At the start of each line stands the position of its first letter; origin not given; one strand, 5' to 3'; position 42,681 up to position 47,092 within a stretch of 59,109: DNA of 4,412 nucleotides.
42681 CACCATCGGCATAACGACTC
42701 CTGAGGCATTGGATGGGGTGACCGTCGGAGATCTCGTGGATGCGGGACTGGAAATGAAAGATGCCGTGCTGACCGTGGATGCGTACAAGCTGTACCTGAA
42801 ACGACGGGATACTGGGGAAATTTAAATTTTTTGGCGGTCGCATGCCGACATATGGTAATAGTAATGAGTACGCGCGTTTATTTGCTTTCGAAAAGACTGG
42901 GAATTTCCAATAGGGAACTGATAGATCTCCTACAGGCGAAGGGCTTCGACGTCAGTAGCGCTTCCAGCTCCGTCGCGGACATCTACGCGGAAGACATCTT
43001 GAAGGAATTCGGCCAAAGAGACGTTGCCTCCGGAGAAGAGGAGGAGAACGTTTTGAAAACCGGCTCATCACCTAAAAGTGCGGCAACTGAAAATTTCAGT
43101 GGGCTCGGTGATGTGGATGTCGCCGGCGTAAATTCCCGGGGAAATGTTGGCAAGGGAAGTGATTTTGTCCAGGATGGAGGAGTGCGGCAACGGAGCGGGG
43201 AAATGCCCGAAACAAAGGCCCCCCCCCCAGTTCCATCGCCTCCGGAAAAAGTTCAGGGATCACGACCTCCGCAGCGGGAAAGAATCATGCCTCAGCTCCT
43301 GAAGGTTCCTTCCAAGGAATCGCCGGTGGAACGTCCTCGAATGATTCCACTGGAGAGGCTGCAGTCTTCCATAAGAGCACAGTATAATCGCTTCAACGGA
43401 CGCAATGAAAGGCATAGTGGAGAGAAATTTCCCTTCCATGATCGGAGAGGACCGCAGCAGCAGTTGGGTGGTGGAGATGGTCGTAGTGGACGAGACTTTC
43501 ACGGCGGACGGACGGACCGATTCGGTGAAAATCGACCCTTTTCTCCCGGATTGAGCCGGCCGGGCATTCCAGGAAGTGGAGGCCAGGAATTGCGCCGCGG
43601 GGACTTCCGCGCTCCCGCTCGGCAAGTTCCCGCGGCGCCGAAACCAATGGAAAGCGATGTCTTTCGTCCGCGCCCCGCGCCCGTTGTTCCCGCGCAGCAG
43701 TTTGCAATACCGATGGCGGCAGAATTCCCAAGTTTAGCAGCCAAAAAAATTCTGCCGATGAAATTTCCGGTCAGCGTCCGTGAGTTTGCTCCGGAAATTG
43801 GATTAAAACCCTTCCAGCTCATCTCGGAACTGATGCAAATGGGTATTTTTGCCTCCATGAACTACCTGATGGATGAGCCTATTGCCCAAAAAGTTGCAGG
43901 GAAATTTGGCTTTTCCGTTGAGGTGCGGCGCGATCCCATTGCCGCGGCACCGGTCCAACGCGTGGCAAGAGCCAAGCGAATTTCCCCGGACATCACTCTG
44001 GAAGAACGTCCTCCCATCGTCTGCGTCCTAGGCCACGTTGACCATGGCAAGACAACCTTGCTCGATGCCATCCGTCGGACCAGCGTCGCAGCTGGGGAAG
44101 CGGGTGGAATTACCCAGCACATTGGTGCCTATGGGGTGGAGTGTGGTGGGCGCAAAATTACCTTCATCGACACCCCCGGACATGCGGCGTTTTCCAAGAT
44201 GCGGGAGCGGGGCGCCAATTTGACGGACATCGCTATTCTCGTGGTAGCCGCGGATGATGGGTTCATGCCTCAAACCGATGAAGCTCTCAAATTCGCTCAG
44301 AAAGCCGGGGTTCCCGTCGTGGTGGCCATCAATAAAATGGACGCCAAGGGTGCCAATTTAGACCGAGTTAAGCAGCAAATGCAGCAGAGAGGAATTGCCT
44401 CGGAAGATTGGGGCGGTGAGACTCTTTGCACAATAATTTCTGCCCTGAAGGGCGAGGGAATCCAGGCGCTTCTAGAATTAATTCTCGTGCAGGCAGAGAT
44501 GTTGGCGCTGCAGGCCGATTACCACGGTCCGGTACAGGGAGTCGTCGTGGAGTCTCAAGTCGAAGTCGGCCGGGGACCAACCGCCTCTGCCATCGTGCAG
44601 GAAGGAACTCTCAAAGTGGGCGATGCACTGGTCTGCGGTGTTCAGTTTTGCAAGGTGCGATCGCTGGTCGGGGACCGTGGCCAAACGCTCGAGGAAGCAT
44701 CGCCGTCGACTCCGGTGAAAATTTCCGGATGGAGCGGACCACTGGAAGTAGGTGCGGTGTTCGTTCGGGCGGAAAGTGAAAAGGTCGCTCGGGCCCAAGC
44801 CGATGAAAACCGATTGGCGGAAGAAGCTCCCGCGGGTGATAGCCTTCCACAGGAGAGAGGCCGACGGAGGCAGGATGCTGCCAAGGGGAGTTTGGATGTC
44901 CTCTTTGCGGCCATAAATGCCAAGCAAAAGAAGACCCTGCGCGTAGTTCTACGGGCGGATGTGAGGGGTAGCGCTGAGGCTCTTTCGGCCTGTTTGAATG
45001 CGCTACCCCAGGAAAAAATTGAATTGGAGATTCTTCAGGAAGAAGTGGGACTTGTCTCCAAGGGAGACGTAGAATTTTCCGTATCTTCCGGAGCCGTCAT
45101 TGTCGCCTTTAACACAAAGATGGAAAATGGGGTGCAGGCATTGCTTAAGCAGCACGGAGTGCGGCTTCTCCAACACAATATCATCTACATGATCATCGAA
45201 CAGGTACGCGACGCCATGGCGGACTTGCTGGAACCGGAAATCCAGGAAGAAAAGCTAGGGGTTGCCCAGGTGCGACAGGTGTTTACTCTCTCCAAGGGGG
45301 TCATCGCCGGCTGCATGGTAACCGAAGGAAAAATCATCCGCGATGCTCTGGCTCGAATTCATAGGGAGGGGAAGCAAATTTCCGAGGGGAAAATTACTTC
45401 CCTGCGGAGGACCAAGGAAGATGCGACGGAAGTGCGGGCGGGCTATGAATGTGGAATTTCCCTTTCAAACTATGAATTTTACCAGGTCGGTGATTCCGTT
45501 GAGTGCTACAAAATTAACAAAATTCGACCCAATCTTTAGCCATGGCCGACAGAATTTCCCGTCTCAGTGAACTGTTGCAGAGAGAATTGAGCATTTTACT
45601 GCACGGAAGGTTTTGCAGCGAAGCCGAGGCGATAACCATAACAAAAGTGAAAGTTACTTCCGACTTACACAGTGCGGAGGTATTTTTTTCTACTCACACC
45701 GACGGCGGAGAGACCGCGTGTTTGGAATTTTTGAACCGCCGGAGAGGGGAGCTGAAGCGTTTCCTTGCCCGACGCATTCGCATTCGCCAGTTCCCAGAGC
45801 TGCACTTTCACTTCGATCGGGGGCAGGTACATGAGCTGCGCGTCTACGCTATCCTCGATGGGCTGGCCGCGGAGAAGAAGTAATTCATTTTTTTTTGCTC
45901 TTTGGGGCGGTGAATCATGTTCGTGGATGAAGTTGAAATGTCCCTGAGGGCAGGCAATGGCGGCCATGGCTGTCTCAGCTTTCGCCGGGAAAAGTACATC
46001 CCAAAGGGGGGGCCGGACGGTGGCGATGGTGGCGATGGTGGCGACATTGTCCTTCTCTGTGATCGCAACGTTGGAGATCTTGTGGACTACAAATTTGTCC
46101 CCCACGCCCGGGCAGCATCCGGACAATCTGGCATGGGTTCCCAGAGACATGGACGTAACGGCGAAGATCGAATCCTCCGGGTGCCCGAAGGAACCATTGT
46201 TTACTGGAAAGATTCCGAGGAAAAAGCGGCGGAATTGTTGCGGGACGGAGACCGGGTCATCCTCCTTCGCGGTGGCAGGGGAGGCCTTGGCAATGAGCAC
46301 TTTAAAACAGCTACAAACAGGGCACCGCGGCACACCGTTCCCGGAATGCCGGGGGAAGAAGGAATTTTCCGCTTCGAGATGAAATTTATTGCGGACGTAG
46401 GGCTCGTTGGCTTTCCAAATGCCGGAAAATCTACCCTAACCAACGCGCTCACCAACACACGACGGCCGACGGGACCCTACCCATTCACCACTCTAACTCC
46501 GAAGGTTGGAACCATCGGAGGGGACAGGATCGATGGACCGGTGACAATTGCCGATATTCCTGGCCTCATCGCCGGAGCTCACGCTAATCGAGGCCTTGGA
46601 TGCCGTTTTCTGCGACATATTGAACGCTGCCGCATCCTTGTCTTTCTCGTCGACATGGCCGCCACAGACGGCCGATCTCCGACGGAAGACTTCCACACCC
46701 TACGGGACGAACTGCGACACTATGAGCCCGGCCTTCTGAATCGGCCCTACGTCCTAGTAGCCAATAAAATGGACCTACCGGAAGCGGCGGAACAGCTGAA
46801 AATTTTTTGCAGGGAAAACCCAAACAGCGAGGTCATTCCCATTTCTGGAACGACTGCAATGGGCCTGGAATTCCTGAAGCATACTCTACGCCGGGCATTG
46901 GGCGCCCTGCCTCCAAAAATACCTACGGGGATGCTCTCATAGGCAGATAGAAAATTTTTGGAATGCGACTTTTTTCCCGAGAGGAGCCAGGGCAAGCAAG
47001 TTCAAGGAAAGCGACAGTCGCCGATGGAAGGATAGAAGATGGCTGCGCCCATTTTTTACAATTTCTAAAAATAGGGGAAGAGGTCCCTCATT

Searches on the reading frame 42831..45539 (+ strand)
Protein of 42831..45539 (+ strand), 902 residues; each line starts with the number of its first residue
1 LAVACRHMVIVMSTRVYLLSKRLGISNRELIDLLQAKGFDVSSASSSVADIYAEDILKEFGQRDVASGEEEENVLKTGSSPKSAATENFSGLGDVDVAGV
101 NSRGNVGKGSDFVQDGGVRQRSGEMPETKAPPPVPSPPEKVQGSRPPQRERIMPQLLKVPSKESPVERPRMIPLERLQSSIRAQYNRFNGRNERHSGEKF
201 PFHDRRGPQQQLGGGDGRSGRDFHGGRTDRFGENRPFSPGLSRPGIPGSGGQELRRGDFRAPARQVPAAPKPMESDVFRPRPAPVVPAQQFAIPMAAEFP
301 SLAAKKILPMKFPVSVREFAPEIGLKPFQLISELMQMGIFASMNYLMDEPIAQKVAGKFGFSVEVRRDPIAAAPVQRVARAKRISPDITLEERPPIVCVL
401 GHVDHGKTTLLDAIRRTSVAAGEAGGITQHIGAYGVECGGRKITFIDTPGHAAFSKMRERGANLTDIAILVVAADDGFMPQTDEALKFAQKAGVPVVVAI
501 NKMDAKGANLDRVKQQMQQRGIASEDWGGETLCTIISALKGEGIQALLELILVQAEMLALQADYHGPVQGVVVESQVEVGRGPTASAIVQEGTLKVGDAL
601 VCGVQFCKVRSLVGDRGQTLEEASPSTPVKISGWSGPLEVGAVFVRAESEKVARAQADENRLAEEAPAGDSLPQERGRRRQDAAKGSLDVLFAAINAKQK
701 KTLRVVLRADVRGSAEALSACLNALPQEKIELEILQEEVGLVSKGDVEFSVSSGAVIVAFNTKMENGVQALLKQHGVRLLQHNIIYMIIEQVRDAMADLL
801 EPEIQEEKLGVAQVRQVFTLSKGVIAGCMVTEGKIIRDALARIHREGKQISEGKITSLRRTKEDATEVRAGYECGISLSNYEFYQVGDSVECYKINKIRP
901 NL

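Call 29: search_protein_families(library=pfam, proteins=[window:42831-45539:+], max_evalue=0.001)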
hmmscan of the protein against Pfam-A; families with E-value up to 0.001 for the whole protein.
window:42831-45539:+ (902 aa): 10 families
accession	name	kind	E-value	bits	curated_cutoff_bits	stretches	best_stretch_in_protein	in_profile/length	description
PF00009.33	GTP_EFTU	-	2.7e-41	141.7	26.5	1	396-552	5-183/188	Elongation factor Tu GTP binding domain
PF11987.13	IF-2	-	1.1e-28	100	27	1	680-792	4-116/117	Translation-initiation factor 2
PF22042.2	EF-G_D2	-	7.6e-20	71.3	27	1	567-645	1-82/84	Elongation factor G domain 2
PF04760.21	IF2_N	-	4.7e-18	65.1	25.3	2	314-361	4-52/53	Translation initiation factor IF-2, N-terminal region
PF01926.29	MMR_HSR1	-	2.3e-11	44.2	21.9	1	397-502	2-113/113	50S ribosome-binding GTPase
PF03144.31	GTP_EFTU_D2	-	1.3e-06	29.1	30.3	1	823-889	1-71/73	Elongation factor Tu domain 2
PF00025.27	Arf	-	2.9e-05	24.1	22.3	1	397-551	17-170/174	ADP-ribosylation factor family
PF02421.24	FeoB_N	-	0.00029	20.8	27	0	397-515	3-127/156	Ferrous iron transport protein B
PF03193.22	RsgA_GTPase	-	0.00048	20.4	30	0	462-551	21-104/174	RsgA GTPase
PF14578.12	GTP_EFTU_D4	-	0.00078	19.7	23.8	0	817-880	12-72/86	Elongation factor Tu domain 4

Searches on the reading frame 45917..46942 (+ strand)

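Call 29: search_protein_families(library=pfam, proteins=[window:45917-46942:+], max_evalue=0.001)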
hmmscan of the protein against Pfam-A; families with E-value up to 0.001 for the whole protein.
window:45917-46942:+ (341 aa): 4 families
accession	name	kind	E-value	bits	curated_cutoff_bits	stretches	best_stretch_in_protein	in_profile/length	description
PF01018.28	GTP1_OBG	-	1.5e-55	187.5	27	1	3-156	1-154/155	GTP1/OBG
PF01926.29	MMR_HSR1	-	4.5e-24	85.2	21.9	1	160-284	1-113/113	50S ribosome-binding GTPase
PF02421.24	FeoB_N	-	1.7e-08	34.5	27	1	161-217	3-57/156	Ferrous iron transport protein B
PF00350.29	Dynamin_N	-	0.00017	22.1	27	0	162-192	2-33/168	Dynamin family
